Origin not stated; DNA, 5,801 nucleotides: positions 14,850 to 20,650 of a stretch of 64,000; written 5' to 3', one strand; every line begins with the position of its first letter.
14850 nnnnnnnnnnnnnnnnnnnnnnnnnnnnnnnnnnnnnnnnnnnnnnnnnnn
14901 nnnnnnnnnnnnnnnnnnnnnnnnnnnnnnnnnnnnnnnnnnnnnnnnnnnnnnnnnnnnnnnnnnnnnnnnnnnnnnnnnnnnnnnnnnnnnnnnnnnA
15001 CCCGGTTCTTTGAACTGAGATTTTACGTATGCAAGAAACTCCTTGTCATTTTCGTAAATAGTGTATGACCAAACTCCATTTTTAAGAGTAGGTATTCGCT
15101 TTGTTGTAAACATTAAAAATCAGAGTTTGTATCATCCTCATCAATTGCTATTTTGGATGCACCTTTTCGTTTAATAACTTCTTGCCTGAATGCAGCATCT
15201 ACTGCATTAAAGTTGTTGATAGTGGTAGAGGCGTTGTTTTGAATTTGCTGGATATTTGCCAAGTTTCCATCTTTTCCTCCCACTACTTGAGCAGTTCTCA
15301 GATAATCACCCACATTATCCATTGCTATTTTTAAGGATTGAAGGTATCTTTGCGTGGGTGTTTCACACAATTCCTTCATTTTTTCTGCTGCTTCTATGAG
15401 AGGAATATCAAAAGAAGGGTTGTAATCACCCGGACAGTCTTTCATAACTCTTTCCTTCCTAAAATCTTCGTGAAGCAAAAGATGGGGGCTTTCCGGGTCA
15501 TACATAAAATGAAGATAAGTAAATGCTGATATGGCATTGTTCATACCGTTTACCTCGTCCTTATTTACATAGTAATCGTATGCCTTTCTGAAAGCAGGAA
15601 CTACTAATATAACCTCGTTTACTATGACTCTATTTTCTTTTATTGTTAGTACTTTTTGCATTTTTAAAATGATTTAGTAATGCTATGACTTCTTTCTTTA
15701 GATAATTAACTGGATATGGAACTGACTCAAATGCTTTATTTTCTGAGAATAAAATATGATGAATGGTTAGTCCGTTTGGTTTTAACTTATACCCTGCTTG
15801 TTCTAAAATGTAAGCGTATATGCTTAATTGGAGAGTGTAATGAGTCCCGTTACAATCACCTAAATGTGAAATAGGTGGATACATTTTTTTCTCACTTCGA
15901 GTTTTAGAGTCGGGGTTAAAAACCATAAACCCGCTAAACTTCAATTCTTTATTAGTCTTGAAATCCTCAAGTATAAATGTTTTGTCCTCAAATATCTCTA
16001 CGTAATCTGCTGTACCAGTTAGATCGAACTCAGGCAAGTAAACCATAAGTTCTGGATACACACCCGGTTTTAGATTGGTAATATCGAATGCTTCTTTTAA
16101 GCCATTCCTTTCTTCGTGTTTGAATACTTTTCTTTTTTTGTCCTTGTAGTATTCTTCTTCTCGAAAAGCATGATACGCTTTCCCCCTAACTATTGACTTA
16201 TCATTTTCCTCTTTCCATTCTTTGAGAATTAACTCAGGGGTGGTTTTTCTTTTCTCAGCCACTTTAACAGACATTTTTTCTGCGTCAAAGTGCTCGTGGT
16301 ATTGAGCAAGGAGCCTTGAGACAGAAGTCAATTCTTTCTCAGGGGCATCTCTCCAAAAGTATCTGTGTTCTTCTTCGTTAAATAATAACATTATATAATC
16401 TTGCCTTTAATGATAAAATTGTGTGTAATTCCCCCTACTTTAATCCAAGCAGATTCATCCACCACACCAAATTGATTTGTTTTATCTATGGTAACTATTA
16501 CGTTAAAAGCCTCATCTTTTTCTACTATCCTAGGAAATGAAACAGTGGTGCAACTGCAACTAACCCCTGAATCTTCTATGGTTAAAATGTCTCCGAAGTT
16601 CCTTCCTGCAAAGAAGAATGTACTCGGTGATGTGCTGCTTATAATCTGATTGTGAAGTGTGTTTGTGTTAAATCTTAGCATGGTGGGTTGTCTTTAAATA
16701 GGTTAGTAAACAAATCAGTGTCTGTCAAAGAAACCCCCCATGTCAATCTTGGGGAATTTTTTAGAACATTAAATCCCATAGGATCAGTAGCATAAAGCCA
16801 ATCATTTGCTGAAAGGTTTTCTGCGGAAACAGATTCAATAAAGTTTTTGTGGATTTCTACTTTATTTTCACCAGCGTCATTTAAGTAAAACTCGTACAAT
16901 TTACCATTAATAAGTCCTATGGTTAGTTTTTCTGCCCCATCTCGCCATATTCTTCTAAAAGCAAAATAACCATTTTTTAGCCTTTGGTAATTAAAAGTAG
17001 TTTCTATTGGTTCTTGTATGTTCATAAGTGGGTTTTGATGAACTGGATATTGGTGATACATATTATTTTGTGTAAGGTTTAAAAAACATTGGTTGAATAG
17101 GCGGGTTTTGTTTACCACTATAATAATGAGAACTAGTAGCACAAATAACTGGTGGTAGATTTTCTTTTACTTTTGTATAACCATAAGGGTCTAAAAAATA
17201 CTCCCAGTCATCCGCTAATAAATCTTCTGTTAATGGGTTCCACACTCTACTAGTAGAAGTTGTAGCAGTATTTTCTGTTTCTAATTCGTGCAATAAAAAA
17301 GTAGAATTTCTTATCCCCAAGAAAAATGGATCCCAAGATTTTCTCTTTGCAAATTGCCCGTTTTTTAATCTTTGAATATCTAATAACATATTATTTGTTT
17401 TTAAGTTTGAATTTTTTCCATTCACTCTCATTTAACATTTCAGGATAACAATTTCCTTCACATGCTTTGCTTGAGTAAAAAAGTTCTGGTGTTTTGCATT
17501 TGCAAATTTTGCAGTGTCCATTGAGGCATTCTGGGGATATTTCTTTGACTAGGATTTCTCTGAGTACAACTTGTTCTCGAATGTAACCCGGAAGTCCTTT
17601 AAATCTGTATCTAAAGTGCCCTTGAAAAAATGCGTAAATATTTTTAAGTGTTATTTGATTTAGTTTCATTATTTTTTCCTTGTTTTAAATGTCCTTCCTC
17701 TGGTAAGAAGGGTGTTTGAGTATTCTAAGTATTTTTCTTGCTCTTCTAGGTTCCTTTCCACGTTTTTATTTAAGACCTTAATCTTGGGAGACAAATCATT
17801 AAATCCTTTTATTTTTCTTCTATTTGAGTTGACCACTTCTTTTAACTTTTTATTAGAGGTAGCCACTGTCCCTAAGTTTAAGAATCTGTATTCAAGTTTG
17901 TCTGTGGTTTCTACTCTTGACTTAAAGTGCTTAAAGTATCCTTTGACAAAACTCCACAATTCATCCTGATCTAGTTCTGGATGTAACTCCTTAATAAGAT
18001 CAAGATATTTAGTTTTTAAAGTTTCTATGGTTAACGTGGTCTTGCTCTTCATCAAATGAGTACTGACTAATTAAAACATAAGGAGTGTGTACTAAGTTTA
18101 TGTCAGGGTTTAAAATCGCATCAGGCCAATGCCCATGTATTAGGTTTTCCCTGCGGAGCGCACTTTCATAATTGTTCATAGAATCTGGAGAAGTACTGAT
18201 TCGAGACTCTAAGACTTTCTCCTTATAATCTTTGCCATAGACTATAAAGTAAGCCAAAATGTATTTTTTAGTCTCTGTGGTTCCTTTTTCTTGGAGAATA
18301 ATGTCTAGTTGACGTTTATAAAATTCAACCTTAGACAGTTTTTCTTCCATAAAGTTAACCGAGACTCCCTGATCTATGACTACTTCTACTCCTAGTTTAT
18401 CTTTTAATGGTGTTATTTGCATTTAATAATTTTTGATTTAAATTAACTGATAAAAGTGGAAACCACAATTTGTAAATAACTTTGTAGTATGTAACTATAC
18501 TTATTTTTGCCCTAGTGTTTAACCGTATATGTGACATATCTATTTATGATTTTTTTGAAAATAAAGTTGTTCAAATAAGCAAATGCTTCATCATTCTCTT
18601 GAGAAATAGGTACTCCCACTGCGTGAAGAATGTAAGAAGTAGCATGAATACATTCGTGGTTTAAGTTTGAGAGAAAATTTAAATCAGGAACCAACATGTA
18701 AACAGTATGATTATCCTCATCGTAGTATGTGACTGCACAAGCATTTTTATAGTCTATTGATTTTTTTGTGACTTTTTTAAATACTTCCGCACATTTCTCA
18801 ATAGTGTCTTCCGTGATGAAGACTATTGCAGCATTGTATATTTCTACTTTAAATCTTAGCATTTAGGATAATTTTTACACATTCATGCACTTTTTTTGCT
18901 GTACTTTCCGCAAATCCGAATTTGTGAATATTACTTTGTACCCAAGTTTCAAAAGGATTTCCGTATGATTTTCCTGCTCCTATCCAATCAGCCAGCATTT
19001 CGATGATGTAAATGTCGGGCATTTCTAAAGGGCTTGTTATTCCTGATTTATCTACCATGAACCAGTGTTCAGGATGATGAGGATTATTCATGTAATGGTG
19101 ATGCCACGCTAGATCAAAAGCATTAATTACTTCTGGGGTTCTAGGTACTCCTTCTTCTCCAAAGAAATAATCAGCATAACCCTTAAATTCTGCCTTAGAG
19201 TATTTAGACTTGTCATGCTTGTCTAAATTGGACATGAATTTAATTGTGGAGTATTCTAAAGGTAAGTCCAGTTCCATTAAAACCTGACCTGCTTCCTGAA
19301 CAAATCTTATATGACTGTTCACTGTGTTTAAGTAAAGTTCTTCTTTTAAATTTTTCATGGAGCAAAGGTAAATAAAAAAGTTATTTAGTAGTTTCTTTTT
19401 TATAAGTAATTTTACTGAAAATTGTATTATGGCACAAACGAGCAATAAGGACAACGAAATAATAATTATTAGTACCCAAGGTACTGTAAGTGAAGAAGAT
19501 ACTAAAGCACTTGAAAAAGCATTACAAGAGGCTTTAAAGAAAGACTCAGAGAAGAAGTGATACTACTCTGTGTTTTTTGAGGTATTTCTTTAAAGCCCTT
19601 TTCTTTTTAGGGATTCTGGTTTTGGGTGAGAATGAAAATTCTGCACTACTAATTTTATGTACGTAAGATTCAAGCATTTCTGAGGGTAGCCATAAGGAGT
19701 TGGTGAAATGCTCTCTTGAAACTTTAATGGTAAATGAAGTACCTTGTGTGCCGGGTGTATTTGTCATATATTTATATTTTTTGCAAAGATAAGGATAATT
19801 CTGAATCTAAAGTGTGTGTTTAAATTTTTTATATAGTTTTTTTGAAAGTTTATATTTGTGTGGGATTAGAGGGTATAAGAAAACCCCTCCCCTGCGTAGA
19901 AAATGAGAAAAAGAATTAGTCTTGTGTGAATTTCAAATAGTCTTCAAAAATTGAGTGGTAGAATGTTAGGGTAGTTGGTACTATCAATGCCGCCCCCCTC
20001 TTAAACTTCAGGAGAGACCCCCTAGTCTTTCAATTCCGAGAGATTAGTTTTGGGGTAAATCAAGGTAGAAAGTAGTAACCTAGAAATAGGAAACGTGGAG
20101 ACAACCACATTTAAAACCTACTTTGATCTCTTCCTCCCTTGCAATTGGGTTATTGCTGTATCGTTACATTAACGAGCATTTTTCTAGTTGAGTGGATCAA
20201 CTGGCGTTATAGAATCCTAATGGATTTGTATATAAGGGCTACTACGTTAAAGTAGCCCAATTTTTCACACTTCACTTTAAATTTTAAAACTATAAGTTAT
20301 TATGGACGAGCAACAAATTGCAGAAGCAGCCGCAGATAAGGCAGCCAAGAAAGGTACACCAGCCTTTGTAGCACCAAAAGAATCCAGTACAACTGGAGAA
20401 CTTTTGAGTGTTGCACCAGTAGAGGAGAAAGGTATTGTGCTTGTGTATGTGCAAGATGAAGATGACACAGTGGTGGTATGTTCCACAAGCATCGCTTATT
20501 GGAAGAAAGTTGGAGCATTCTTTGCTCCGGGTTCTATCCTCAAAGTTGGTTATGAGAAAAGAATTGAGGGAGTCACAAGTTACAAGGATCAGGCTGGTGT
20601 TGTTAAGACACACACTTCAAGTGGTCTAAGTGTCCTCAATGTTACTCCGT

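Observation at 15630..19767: Accessory (possible anti-defence) gene block between the packaging genes and the divergent control region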

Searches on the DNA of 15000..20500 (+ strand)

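Call 5: search_dna_similar(query=window:15000-20500:+, collection=phages, mode=near, max_rows=30)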
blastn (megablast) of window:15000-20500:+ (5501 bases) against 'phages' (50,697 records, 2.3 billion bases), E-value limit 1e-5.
No match.

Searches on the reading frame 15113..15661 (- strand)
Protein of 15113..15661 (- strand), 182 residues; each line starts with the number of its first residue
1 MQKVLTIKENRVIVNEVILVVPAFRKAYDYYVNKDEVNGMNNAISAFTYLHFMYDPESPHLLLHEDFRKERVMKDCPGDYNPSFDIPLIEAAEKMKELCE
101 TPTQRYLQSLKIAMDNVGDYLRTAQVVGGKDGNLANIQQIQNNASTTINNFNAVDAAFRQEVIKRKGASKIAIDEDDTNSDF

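Call 11: find_related_loci(query=window:15113-15661:-, collection=viral_contigs, flank=10000)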
Query window:15113-15661:- (182 aa) in viral_contigs; peptide patterns used: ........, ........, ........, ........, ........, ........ (x = any residue, [..] = any of these).
8 stretches matched a pattern, but none encodes a relative of the query by tblastn (E <= 1e-3).

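Call 12: search_protein_families(library=pfam, max_evalue=0.01, proteins=[window:15113-15661:-])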
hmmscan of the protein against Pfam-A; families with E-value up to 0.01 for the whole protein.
window:15113-15661:- (182 aa): 0 families

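Call 27: search_protein_families(library=ncbifam, max_evalue=0.01, proteins=[window:15113-15661:-])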
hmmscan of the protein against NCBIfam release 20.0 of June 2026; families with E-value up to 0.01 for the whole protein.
window:15113-15661:- (182 aa): 0 families

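Call 84: search_protein_families(library=phrogs, max_evalue=0.01, proteins=[window:15113-15661:-])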
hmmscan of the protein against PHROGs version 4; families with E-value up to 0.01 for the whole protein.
window:15113-15661:- (182 aa): 1 family
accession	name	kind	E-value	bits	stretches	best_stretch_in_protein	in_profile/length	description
phrog_16390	-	unknown function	0.00048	20.9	1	5-126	5-126/189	-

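Call 96: search_solved_structures(query=A11, max_evalue=10, show_alignments=2)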
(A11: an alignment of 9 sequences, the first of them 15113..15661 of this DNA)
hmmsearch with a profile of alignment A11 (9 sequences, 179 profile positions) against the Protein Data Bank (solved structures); distinct sequences matched with E-value up to 10: 1.
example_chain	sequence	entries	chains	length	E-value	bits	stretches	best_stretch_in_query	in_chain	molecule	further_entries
9vkp_b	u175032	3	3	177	0.3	13.8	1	134-173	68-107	ATP synthase subunit b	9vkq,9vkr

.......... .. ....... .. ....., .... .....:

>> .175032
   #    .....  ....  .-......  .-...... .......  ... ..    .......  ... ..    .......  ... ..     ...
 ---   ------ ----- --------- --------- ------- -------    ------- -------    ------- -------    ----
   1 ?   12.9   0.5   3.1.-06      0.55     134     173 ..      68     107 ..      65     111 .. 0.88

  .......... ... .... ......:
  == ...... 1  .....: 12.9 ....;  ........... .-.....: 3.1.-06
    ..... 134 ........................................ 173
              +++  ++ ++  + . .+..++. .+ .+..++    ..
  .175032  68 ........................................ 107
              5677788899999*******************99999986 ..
